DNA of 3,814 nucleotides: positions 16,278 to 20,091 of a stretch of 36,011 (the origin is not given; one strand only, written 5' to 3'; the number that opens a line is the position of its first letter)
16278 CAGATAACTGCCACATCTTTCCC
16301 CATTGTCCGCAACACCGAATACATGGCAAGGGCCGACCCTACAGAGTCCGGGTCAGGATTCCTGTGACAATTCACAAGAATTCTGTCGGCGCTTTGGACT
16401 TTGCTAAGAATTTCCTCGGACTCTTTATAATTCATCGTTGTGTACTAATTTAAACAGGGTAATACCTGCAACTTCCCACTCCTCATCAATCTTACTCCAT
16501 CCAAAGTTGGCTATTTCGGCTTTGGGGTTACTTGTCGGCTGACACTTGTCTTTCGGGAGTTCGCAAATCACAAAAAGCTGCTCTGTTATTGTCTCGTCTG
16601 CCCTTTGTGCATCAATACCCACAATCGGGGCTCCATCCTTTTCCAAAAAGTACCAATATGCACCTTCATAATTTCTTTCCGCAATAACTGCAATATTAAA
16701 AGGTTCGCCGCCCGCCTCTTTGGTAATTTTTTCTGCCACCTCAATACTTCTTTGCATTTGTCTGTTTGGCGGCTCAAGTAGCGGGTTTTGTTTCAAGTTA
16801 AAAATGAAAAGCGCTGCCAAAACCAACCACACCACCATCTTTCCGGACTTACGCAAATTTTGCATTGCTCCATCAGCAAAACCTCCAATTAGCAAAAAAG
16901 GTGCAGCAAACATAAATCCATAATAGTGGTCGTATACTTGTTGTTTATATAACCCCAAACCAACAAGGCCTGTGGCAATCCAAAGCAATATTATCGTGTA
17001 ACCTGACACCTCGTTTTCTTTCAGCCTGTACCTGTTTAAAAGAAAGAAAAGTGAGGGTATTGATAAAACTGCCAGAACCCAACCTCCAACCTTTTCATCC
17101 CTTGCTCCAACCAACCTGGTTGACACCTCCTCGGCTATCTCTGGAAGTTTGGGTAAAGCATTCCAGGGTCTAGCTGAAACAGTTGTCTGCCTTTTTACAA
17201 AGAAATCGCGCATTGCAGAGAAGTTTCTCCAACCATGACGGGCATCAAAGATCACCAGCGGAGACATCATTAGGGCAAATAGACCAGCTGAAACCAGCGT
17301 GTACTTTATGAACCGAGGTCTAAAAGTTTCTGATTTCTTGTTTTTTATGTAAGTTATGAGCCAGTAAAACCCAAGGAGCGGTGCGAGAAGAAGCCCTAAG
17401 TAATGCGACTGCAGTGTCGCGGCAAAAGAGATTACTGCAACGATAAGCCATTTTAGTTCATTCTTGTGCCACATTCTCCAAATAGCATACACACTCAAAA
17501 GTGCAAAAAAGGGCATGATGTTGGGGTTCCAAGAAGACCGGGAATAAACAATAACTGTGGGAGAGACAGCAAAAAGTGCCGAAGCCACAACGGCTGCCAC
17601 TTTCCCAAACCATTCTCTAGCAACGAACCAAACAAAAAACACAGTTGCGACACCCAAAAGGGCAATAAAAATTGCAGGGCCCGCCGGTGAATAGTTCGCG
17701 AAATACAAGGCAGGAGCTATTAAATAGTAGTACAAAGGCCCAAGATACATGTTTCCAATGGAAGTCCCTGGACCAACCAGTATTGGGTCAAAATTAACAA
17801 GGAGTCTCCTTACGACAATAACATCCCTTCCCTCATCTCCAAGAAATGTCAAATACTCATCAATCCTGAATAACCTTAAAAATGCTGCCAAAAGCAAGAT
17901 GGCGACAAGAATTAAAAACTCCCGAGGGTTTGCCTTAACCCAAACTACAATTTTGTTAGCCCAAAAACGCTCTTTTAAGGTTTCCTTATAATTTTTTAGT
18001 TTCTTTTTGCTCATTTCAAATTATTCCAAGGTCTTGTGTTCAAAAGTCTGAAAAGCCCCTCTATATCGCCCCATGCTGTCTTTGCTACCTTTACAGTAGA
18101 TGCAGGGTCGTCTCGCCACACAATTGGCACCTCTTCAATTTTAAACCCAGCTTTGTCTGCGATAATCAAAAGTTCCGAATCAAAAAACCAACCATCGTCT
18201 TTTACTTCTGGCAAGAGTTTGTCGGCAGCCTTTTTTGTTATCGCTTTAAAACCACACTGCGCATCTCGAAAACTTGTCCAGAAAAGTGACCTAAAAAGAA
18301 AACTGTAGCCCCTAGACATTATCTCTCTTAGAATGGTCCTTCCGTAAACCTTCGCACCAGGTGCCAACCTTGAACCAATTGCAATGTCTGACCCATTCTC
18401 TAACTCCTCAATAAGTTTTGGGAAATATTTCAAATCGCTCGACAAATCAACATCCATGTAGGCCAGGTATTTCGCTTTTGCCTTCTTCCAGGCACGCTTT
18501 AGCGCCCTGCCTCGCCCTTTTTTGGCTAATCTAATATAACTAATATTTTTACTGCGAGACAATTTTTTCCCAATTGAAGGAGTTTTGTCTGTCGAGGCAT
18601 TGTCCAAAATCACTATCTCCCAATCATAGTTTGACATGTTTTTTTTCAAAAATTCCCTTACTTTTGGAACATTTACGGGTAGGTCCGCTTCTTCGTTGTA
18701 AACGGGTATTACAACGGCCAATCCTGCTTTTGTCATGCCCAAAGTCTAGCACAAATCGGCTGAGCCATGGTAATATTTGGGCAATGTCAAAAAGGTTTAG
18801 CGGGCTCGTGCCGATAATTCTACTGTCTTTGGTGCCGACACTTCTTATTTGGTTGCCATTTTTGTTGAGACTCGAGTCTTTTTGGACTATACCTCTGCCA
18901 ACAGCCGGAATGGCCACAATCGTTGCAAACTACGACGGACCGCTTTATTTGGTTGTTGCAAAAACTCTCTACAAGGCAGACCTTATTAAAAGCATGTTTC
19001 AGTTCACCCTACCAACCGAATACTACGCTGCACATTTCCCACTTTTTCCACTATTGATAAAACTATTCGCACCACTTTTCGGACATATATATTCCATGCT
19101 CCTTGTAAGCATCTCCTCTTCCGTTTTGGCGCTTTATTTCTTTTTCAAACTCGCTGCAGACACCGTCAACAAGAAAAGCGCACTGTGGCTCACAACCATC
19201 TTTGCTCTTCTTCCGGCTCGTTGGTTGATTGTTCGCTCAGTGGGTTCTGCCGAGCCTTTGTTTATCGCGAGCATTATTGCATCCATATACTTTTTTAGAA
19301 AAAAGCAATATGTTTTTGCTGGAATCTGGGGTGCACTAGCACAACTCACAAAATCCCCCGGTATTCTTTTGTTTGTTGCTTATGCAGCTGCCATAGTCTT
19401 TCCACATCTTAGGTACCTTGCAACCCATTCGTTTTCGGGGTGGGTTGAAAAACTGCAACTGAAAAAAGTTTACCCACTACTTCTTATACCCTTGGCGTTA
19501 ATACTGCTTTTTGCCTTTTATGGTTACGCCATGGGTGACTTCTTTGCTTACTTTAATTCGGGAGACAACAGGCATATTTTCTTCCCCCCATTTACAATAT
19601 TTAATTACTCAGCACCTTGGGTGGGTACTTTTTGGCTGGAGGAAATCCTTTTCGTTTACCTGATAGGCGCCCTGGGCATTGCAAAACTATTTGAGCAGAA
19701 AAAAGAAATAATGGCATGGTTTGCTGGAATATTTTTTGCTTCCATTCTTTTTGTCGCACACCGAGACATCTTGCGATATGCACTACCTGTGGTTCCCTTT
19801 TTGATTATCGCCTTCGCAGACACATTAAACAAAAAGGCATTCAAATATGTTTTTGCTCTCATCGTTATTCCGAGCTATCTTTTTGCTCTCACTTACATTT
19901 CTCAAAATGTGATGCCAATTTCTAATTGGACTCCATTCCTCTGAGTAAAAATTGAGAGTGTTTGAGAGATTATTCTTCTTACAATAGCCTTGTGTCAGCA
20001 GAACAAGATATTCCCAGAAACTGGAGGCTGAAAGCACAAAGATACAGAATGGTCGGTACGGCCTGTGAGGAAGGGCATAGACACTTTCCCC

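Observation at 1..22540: Glycosylation island with up to eight GT-C-like membrane proteins, three polyprenyl-phosphate sugar synthases, a flippase and six cytoplasmic GTs; target unknown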

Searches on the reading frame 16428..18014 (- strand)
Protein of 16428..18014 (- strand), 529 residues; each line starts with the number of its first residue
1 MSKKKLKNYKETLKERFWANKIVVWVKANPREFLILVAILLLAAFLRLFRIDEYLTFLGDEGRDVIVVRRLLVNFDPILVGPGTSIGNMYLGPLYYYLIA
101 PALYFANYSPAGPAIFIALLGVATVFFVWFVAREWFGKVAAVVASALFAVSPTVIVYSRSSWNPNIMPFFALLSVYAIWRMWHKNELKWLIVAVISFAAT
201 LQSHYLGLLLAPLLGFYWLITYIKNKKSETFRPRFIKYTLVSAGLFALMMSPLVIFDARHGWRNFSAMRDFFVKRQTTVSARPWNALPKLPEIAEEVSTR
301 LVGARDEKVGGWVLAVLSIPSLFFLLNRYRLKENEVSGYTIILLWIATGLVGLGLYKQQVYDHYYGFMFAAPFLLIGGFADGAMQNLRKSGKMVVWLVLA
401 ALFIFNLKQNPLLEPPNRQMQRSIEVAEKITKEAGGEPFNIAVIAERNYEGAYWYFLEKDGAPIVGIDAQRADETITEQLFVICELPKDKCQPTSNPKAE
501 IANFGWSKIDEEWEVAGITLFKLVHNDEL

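Call 4: search_protein_families(library=pfam, proteins=[window:16428-18014:-], max_evalue=0.01)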
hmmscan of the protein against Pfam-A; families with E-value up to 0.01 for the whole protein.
window:16428-18014:- (529 aa): 2 families
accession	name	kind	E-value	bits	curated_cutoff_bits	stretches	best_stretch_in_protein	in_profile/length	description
PF13231.12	PMT_2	-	1e-12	49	26.1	1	93-237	4-144/160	Dolichyl-phosphate-mannose-protein mannosyltransferase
PF02366.24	PMT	-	6e-07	29.7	22.7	1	92-256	64-233/245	Dolichyl-phosphate-mannose-protein mannosyltransferase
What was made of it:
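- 16425..18014 (-): PMT_2/PMT GT-C (PMT529), coupled to the GT2 upstream. PMT_2 at 49 bits (call 4).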

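Call 7: search_protein_families(library=ncbifam, proteins=[window:16428-18014:-], max_evalue=0.01)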
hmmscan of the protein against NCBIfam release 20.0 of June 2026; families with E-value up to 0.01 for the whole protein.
window:16428-18014:- (529 aa): 1 family
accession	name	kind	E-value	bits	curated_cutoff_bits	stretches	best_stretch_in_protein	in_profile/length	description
TIGR03663.1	TIGR03663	subfamily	3e-11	43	126.25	1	35-253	3-213/435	flippase activity-associated protein Agl23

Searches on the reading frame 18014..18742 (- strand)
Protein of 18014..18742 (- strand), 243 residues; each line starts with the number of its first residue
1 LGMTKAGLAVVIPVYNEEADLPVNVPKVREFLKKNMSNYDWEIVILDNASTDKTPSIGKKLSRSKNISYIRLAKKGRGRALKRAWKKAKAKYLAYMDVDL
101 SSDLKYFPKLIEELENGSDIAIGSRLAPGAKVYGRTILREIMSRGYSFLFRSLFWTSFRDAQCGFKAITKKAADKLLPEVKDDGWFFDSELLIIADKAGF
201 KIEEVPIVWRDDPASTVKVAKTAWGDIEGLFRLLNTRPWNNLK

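Call 4: search_protein_families(library=pfam, proteins=[window:18014-18742:-], max_evalue=0.01)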
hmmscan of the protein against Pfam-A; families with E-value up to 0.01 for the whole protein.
window:18014-18742:- (243 aa): 2 families
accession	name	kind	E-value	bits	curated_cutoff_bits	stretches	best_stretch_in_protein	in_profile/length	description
PF00535.33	Glycos_transf_2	-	1.4e-27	97.1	23.3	1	10-176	2-167/168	Glycosyl transferase family 2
PF10111.15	Glyco_tranf_2_2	-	0.00039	20.4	27.3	1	10-108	2-100/276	Glycosyltransferase like family 2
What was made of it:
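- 18011..18736 (-): PPS243: second DPMS/AglJ-like GT2 with no TM helix. Glycos_transf_2 E=1.4e-27 (call 4).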

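Call 26: search_protein_families(library=ncbifam, proteins=[window:18014-18736:-], max_evalue=0.0001)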
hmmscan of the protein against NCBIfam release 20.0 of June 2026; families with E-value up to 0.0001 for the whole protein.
window:18014-18736:- (241 aa): 15 families
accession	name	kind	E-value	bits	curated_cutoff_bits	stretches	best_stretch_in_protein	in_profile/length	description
TIGR04182.1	glyco_TIGR04182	equivalog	3.2e-16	59.6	325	1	7-214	3-197/293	S-layer glycoprotein N-glycosyltransferase AglJ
NF038302.1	EPS_HpsE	equivalog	7.7e-13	48.1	300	1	6-102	3-101/307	hormogonium polysaccharide biosynthesis glycosyltransferase HpsE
NF047588.1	GlcsyltransPgfSStrep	equivalog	4.1e-12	45.9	500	1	6-175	3-168/308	glycosyltransferase PgfS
NF041391.1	DPhHxTase_Halo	equivalog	5e-11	42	375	1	34-210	20-186/213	dolichyl-phosphate hexose transferase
TIGR04283.1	glyco_like_mftF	equivalog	2.4e-10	40.4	182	1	6-112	1-97/221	TIGR04283 family arsenosugar biosynthesis glycosyltransferase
NF007986.1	PRK10714.1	equivalog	3.6e-09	36.1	529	1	6-171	8-169/316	undecaprenyl-phosphate 4-deoxy-4-formamido-L-arabinose transferase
NF007482.0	PRK10073.1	equivalog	4.1e-09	35.9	423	1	4-111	6-109/334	glycosyltransferase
TIGR03937.1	PgaC_IcaA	equivalog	8.1e-09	34.9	422.3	1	6-118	47-156/407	poly-beta-1,6-N-acetyl-D-glucosamine synthase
NF047683.1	TeichurnBiosyTuaG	equivalog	1.1e-08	35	400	1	5-97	7-96/252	teichuronic acid biosynthesis protein TuaG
NF010496.0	PRK13915.1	equivalog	1.7e-08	33.9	262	1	6-112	33-142/307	glucosyl-3-phosphoglycerate synthase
TIGR03965.1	mycofact_glyco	equivalog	1.4e-06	27.5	280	1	6-125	76-192/467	mycofactocin biosynthesis glycosyltransferase MftF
TIGR03111.1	glyc2_xrt_Gpos1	hypoth_equivalog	2.1e-06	26.8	363.95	1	6-119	51-163/439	TIGR03111 family XrtG-associated glycosyltransferase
NF041875.1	EPS_EpsD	equivalog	2.9e-06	26.9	370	1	6-113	1-105/325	exopolysaccharide biosynthesis glycosyltransferase EpsD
NF053739.1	GlytfEpsEBac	equivalog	2.2e-05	23.6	450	1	8-117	5-112/265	glycosyltransferase EpsE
NF050819.1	PolSacchBiosHfsG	equivalog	6.4e-05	22.3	500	1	3-119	11-125/302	polysaccharide biosynthesis protein HfsG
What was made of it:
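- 18011..18736 (-): NCBIfam AglJ E=3e-16 (call 26).
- Checked: Its best NCBIfam matches, and those of 18011..18736, include PgfS, AglJ, dolichyl-phosphate hexose transferase and ArnC (call 26).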

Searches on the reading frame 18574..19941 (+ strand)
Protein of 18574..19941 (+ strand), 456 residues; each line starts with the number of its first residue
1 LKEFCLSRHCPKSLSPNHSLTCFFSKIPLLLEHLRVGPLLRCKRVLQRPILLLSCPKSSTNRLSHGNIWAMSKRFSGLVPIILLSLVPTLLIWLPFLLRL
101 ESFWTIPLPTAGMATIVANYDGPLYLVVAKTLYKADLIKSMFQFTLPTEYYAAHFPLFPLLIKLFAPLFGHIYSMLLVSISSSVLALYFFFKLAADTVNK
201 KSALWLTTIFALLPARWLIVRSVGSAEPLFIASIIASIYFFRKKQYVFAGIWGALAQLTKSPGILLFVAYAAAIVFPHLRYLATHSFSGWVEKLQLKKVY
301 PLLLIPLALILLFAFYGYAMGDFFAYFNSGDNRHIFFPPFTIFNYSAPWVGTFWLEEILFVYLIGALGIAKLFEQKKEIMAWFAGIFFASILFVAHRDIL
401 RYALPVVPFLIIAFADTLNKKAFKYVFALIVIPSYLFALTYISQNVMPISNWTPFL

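Call 4: search_protein_families(library=pfam, proteins=[window:18574-19941:+], max_evalue=0.01)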
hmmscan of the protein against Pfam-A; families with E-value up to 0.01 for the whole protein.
window:18574-19941:+ (456 aa): 1 family
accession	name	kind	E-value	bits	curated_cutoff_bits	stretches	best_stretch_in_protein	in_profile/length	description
PF13231.12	PMT_2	-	0.00038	21.1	26.1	1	154-280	2-135/160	Dolichyl-phosphate-mannose-protein mannosyltransferase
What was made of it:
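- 18784..19944 (+): G386: membrane-only GT-C (Gpi18/PIG-V-like label in JGI), divergently transcribed. PMT_2 below threshold at 21 bits (call 4).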

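Call 7: search_protein_families(library=ncbifam, proteins=[window:18574-19941:+], max_evalue=0.01)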
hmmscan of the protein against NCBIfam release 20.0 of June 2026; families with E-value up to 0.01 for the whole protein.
window:18574-19941:+ (456 aa): 1 family
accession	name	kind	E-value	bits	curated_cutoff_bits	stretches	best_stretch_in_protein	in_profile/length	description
NF046093.1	AZOBR_p60025_fam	subfamily_domain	2.9e-08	33.2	150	1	110-276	41-213/232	AZOBR_p60025 family cell surface glycopolymer formation protein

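Call 29: find_homologous_proteins(query=window:18784-19941:+)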
Query window:18784-19941:+ (386 aa): 1986 proteins with E <= 0.001 among 8000 candidates; the best 120 are listed.
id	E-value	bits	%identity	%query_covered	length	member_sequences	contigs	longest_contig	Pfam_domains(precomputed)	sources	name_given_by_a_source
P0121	1.2e-243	827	100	100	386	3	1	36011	-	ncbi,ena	-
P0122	1.3e-175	603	71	100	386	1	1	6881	-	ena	-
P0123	2.9e-172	592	69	100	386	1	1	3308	-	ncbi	-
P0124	3.2e-172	592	69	100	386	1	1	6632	-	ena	-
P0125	2.6e-170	585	69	100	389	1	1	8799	-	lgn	-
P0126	1.8e-168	579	67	100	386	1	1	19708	-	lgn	-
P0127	1.9e-168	579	68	100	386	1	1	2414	-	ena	-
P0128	1.0e-166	573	67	100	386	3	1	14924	-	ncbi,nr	ncbi:hypothetical protein KKH23_02030 [Patescibacteria group bacterium]|nr:hypothetical protein [Pat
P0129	3.9e-166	572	66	100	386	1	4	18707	-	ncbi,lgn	ncbi:MAG: hypothetical protein WBE27_01340 [Microgenomates group bacterium]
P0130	5.4e-166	571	69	100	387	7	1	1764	-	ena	-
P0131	5.7e-166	571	67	100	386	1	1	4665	-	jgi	-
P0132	1.2e-165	570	68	100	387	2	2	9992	-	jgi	-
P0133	1.5e-165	570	68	95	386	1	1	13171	-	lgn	-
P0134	6.7e-165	567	68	100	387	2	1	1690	-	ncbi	-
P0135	6.7e-165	567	67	100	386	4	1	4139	-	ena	-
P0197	1.4e-155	537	64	100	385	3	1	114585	-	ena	-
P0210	8.4e-155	534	62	100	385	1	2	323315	-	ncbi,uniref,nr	ncbi:MAG TPA: hypothetical protein VJ481_00575 [Patescibacteria group bacterium]|uniref:Uncharacteri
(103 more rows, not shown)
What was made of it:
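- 18784..19944 (+): More than 1,900 homologues; the 120 best are 61-71% identical (call 29).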

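Call 31: list_cluster_members(proteins=[P0121, P0001])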
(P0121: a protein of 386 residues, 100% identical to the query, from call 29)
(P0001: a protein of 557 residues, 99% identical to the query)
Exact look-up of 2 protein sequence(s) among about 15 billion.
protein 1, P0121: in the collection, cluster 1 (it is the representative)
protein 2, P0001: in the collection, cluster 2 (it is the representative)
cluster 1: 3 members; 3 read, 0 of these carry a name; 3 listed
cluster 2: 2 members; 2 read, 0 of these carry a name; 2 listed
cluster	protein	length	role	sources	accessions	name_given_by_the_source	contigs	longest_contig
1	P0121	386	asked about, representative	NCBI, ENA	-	-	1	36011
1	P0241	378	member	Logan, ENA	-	-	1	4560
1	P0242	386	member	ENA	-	-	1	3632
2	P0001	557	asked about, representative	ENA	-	-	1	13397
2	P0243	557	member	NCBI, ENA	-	-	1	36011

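Call 35: predict_structure(alignment_id=A2)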
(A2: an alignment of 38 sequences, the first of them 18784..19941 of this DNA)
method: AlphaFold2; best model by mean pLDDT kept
length: 386 residues; sequences in the alignment: 38
mean_pLDDT: 80.6   pTM: 0.85
mean pLDDT of the five models: 80.6, 79.5, 78.9, 77.7, 76.2
residues with pLDDT >= 90: 145; 70-90: 161; 50-70: 57; < 50: 23
segments of 3 or more residues with pLDDT < 50: 267-274, 378-386
pLDDT, mean of each block of 10 residues (from residue 1): 67 85 80 78 63 77 83 70 83 91 84 92 94 93 62 68 96 95 93 89 91 89 83 94 89 79 46 49 68 93 94 91 72 86 96 92 80 57 33
secondary structure, 60 per line:
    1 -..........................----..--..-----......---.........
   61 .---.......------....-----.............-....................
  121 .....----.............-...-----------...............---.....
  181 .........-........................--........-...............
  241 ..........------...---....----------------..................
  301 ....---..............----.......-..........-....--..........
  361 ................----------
elements in order: H2-27 H43-48 H52-61 H65-71 H78-81 H87-99 H101-125 H130-142 H158-172 H176-189 H191-214 H217-224 H226-250 H263-266 H283-304 H308-321 H326-332 H334-343 H345-348 H351-376
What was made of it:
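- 18784..19944 (+): AF2 pLDDT 81 (call 35).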

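Call 39: fold_search(model_id=the predicted structure, library=pdb)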
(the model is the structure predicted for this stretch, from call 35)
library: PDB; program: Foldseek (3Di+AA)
matches with E <= 10: 282; with E <= 0.001: 1
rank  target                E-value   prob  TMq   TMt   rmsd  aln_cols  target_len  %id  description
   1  7oci_F                2.0e-04  1.00  0.50  0.33   9.7       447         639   11  Cryo-EM structure of yeast Ost6p containing oligosaccharyltransferase complex (released 2022-02-16)
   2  6ftg_5                1.3e-03  1.00  0.52  0.34  14.6       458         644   11  Subtomogram average of OST-containing ribosome-translocon complexes from canine rough microsomal membranes (released 2018-03-21)
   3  3waj                  1.4e-03  1.00  0.45  0.25  16.1       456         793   15  Crystal structure of the Archaeoglobus fulgidus oligosaccharyltransferase (O29867_ARCFU) complex with Zn and sulfate (released 2013-10-30)
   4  5f15                  1.6e-03  1.00  0.51  0.39   7.0       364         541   16  Crystal Structure of ArnT from Cupriavidus metallidurans bound to Undecaprenyl phosphate (released 2016-02-17)
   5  7e9s_A                1.6e-03  1.00  0.51  0.27  10.0       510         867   13  Archaeal oligosaccharyltransferase AglB from Archaeoglobus fulgidus in complex with an inhibitory peptide and a dolich (released 2021-09-08)
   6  8age_A                2.0e-03  1.00  0.52  0.34  10.2       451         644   12  Structure of yeast oligosaccharylransferase complex with acceptor peptide bound (released 2022-12-07)
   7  6ezn_F                2.5e-03  1.00  0.41  0.27  14.2       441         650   12  Cryo-EM structure of the yeast oligosaccharyltransferase (OST) complex (released 2018-01-17)
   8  6s7o_A                3.1e-03  1.00  0.52  0.34  10.5       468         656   10  Cryo-EM structure of human oligosaccharyltransferase complex OST-A (released 2019-12-18)
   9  8if8_B                3.3e-03  1.00  0.44  0.31  13.6       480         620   12  Arabinosyltransferase AftA (released 2023-05-31)
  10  9s6u_A                3.5e-03  1.00  0.49  0.37   9.8       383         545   13  Ternary cryo-EM structure of human ALG9 with Dol25-PP-GlcNAc2Man8, Dol25-P-Man and Fab (released 2026-03-18)
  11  6gxc_A                3.7e-03  1.00  0.48  0.30   9.6       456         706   14  Bacterial oligosaccharyltransferase PglB in complex with an inhibitory peptide and a reactive lipid-linked oligosaccha (released 2018-11-14)
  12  6s7t_A                3.8e-03  1.00  0.46  0.29  13.1       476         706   14  Cryo-EM structure of human oligosaccharyltransferase complex OST-B (released 2019-12-18)
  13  8pn9_A                4.7e-03  1.00  0.51  0.33  11.5       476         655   11  Structure of human oligosaccharyltransferase OST-A complex bound to NGI-1 (released 2024-05-08)
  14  3wak                  4.9e-03  1.00  0.48  0.25  12.3       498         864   13  Crystal structure of the Archaeoglobus fulgidus oligosaccharyltransferase (O29867_ARCFU) in the apo form (released 2013-10-30)
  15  8b6l_I                5.1e-03  1.00  0.53  0.33  10.9       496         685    9  Subtomogram average of the human Sec61-TRAP-OSTA-translocon (released 2022-12-07)
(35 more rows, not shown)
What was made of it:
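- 18784..19944 (+): Foldseek top 30 are all GT-C or GT-C-like: STT3, ArnT, AglB, ALG9, ALG6, AftA, PIG-U (call 39).
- Checked: Its model (pLDDT 81, pTM 0.85; call 35) has 30 of its top 30 fold matches among GT-C or GT-C-like proteins (call 39).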

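Call 57: find_encoding_contigs(protein=P0210, flank=10000, max_places=1)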
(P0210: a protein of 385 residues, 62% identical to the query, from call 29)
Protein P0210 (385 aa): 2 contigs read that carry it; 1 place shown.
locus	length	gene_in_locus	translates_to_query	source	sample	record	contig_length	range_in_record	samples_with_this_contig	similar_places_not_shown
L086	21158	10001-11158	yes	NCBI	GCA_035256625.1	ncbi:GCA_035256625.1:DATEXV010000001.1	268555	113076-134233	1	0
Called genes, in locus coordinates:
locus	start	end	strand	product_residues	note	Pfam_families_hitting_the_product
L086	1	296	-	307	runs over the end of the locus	PF00535:Glycos_transf_2, PF13641:Glyco_tranf_2_3, PF13632:Glyco_trans_2_3 (weak)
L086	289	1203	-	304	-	PF00535:Glycos_transf_2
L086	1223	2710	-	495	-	PF01943:Polysacc_synt, PF13440:Polysacc_synt_3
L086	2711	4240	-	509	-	PF02366:PMT, PF13231:PMT_2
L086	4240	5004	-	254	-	PF00535:Glycos_transf_2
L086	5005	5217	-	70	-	-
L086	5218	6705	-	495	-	PF13231:PMT_2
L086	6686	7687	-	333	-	PF01368:DHH, PF02272:DHHA1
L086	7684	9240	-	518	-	PF02366:PMT (weak), PF13231:PMT_2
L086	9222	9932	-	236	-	PF00535:Glycos_transf_2, PF10111:Glyco_tranf_2_2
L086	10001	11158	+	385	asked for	-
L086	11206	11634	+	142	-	PF12172:zf-ChsH2 (weak), PF01796:OB_ChsH2_C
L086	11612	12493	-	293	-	-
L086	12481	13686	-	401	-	PF00535:Glycos_transf_2, PF04138:GtrA_DPMS_TM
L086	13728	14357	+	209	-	PF01746:tRNA_m1G_MT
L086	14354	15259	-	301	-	PF01370:Epimerase, PF04321:RmlD_sub_bind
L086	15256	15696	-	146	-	PF05523:FdtA, PF07883:Cupin_2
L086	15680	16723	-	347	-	PF01073:3Beta_HSD, PF01370:Epimerase, PF02719:Polysacc_synt_2, PF04321:RmlD_sub_bind, PF13460:NAD_binding_10 (weak), PF16363:GDP_Man_Dehyd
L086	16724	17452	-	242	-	PF00483:NTP_transferase, PF12804:NTP_transf_3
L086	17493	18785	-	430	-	-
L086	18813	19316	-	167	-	PF04308:RNaseH_like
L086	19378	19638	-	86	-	-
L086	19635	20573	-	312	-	PF00188:CAP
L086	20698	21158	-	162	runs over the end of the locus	-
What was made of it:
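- One related genome region, L086, keeps the whole array but lacks U557 and the PTPS_related gene at this site (call 57). L086 lacks U557 and PTPS (call 57). The sugar-nucleotide genes are linked to the locus (call 57).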

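Call 58: find_encoding_contigs(protein=P0197, flank=10000, max_places=1)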
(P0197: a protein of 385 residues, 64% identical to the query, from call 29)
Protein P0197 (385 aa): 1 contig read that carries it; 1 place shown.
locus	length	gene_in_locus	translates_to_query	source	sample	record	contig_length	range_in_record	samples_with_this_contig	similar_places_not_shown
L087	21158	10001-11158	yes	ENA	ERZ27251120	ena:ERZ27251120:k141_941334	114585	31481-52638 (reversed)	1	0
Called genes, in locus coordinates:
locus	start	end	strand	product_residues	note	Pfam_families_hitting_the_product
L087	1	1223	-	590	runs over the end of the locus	PF19554:DUF6077 (weak)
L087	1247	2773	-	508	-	PF02366:PMT, PF13231:PMT_2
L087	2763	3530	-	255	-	PF00535:Glycos_transf_2, PF10111:Glyco_tranf_2_2 (weak)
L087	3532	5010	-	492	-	-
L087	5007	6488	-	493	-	PF13231:PMT_2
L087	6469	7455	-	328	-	PF01368:DHH, PF02272:DHHA1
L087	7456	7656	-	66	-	-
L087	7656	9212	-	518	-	PF13231:PMT_2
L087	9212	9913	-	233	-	PF00535:Glycos_transf_2, PF10111:Glyco_tranf_2_2 (weak)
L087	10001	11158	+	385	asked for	-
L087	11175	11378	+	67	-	-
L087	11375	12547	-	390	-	PF00535:Glycos_transf_2, PF04138:GtrA_DPMS_TM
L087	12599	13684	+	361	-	-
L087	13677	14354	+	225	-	PF00005:ABC_tran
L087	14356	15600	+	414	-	PF12704:MacB_PCD, PF02687:FtsX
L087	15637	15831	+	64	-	PF18917:LiaI-LiaF-like_TM1, PF22570:LiaF-TM (weak)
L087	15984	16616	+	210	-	PF01746:tRNA_m1G_MT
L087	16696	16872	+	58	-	-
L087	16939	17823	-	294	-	PF01370:Epimerase, PF04321:RmlD_sub_bind, PF16363:GDP_Man_Dehyd (weak)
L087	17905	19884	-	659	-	PF01073:3Beta_HSD, PF01370:Epimerase, PF02719:Polysacc_synt_2, PF04321:RmlD_sub_bind, PF07993:NAD_binding_4, PF16363:GDP_Man_Dehyd, PF04321:RmlD_sub_bind, PF01370:Epimerase, +3 more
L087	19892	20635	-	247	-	PF00483:NTP_transferase, PF12804:NTP_transf_3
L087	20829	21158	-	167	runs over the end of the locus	PF04308:RNaseH_like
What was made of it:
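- Tried and rejected: 22608..23315 is not kept at this position in L086 or L087 (calls 57, 58), and 20380..21306 has no TM helix.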
